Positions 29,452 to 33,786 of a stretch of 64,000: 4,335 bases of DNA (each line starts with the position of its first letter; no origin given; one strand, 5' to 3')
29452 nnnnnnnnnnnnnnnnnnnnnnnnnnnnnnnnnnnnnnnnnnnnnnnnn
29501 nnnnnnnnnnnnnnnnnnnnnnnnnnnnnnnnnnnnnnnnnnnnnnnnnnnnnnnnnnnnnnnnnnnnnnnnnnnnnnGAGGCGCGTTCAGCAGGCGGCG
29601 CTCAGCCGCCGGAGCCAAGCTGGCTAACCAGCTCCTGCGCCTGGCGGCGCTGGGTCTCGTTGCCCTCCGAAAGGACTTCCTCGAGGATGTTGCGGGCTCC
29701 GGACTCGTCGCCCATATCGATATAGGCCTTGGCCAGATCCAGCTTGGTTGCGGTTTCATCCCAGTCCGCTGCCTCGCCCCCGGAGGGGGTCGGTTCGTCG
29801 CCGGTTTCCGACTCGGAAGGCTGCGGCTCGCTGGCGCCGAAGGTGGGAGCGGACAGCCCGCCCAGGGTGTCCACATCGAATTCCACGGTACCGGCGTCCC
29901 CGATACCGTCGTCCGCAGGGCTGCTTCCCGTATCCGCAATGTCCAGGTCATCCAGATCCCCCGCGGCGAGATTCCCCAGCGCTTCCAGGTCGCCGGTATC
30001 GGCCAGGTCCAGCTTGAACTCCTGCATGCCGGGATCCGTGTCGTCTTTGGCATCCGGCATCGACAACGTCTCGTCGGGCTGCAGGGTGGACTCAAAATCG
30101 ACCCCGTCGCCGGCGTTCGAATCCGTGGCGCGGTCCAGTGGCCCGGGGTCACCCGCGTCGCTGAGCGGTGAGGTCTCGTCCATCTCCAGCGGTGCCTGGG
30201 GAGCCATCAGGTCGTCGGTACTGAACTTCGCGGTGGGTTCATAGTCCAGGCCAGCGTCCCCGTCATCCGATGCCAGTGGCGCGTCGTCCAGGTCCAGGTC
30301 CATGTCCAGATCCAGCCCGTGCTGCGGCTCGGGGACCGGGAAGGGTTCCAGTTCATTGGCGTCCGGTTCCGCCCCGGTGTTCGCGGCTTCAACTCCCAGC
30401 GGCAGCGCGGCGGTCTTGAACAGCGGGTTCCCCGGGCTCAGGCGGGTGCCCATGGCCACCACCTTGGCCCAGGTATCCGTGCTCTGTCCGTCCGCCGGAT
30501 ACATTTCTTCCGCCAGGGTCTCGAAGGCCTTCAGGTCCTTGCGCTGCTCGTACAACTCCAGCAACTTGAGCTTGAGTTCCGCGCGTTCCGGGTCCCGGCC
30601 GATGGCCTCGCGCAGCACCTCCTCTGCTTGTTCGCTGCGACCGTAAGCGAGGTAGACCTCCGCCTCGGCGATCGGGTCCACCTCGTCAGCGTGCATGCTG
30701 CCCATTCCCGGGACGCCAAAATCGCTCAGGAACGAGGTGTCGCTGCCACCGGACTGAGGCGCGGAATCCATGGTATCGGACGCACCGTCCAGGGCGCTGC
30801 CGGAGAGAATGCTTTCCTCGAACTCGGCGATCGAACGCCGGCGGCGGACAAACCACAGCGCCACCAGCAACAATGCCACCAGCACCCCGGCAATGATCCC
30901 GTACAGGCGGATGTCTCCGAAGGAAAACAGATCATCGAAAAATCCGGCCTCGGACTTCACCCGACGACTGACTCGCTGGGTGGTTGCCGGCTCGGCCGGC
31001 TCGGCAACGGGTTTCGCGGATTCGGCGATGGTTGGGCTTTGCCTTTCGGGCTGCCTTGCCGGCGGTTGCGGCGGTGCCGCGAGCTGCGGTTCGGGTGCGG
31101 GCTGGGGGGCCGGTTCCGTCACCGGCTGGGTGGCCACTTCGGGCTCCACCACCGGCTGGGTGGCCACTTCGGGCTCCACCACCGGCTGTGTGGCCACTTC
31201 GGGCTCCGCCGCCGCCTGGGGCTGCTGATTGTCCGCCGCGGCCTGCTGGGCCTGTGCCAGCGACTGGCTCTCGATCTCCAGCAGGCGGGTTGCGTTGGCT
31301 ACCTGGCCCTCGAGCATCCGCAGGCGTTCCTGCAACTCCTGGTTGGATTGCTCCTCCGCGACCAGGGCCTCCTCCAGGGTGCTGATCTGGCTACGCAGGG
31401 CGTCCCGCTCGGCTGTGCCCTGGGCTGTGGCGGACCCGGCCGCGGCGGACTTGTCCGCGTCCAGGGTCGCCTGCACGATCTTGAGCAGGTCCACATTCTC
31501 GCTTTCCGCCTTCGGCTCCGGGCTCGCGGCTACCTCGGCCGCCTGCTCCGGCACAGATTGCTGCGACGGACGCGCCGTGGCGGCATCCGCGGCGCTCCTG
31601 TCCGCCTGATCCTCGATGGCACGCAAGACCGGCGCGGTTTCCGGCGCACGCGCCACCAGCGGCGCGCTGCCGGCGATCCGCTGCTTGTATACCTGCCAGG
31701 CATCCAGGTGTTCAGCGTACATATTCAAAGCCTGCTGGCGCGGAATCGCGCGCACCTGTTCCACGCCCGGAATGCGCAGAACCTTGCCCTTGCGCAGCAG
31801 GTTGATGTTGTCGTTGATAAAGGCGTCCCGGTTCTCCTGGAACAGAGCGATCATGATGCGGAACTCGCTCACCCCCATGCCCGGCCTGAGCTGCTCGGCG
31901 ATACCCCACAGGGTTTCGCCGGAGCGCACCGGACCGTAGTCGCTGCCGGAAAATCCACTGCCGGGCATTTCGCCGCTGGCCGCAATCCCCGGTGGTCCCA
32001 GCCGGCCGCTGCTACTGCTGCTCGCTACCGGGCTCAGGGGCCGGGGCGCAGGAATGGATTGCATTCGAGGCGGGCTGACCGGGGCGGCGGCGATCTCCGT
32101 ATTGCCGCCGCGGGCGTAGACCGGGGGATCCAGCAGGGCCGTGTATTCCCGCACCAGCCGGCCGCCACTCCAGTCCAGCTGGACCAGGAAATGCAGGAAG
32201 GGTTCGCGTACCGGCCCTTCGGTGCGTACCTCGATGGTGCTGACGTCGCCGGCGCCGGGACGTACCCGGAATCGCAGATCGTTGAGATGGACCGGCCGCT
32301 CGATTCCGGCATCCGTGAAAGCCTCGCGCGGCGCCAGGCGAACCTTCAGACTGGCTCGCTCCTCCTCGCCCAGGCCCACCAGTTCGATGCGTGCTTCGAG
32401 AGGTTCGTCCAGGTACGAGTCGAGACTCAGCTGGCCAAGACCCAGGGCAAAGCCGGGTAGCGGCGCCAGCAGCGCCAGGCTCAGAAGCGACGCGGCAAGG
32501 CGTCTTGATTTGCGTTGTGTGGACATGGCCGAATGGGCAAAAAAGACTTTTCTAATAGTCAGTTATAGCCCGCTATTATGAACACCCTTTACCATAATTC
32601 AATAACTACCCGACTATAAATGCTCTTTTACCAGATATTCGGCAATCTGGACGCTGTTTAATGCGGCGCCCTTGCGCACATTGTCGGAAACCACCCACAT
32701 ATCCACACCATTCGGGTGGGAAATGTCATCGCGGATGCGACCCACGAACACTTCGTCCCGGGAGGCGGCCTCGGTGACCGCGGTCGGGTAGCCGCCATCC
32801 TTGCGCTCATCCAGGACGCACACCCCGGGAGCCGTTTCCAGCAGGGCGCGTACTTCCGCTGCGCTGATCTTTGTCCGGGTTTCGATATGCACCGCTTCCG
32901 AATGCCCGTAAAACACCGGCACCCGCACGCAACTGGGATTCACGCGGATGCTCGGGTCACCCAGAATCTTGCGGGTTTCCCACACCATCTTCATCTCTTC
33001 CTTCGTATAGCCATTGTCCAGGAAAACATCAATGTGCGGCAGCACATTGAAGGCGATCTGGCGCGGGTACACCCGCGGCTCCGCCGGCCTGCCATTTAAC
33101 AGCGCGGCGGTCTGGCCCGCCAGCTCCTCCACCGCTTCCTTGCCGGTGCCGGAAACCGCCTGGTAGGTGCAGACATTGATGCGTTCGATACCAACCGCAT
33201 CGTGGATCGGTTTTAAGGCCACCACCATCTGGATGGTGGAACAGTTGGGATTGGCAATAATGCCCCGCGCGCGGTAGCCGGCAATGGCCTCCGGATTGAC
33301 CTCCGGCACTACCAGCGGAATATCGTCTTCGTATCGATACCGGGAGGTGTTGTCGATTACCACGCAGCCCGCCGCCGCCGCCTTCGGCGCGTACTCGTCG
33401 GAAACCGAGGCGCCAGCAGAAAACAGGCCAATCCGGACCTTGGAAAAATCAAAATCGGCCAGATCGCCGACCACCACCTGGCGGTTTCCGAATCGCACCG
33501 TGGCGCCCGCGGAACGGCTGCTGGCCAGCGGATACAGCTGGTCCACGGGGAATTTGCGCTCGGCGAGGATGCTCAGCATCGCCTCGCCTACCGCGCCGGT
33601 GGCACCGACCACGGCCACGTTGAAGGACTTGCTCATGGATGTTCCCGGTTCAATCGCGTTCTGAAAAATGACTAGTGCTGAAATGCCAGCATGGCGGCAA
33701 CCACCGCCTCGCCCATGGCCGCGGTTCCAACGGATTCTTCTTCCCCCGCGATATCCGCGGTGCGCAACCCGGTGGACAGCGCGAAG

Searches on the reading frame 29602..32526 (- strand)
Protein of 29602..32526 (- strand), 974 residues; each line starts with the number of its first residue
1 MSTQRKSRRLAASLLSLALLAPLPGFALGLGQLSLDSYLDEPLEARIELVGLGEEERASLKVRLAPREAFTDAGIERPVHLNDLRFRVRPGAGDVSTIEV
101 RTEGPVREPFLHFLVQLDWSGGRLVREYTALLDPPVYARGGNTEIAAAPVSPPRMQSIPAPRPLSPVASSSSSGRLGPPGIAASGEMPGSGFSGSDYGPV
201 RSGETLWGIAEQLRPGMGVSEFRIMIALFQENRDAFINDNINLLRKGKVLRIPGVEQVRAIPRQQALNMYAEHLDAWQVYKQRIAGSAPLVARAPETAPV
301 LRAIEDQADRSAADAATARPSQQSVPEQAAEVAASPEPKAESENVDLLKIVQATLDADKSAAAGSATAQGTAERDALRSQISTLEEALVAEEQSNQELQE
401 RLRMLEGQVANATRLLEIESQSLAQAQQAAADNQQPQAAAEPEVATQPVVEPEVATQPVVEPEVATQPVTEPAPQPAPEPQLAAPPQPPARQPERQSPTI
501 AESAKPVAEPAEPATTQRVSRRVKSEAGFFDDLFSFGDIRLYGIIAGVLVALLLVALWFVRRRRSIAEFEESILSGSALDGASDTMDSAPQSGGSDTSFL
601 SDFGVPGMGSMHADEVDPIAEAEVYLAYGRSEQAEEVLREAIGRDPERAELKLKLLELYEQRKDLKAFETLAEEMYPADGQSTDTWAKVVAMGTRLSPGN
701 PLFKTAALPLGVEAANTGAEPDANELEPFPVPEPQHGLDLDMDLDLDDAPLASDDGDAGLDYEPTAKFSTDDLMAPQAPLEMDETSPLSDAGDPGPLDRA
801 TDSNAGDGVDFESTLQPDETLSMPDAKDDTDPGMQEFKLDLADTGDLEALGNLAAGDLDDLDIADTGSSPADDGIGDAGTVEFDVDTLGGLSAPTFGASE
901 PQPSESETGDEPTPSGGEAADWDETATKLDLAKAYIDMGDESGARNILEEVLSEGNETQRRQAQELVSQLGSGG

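Call 78: search_protein_families(library=pfam, proteins=[window:29602-32526:-], max_evalue=0.000001)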
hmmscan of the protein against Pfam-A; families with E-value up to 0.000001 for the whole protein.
window:29602-32526:- (974 aa): 2 families
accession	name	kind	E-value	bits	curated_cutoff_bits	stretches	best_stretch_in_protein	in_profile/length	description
PF25800.1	FimV_N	-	4.1e-36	123.8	27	1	28-135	1-108/108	FimV N-terminal domain Ig-like domain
PF14559.12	TPR_19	-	7.7e-10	39.4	25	0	626-689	2-64/68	Tetratricopeptide repeat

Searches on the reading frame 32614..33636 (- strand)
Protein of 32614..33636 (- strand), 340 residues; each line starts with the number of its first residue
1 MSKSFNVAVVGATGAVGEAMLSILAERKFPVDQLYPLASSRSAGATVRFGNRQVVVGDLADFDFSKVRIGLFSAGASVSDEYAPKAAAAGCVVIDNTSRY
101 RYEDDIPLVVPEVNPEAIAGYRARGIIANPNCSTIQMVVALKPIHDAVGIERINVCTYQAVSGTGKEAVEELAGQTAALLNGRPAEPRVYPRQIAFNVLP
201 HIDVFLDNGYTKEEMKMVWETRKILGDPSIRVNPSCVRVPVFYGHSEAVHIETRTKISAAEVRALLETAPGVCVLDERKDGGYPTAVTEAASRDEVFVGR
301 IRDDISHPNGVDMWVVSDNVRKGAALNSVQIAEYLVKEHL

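Call 79: search_protein_families(library=pfam, proteins=[window:32614-33636:-], max_evalue=0.000001)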
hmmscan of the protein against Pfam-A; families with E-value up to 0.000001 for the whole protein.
window:32614-33636:- (340 aa): 2 families
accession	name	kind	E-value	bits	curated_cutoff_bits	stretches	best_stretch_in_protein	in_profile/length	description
PF02774.23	Semialdhyde_dhC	-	2e-64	217.6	26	1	141-322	1-184/184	Semialdehyde dehydrogenase, dimerisation domain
PF01118.30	Semialdhyde_dh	-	1.4e-34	119.5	26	1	6-119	1-119/121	Semialdehyde dehydrogenase, NAD binding domain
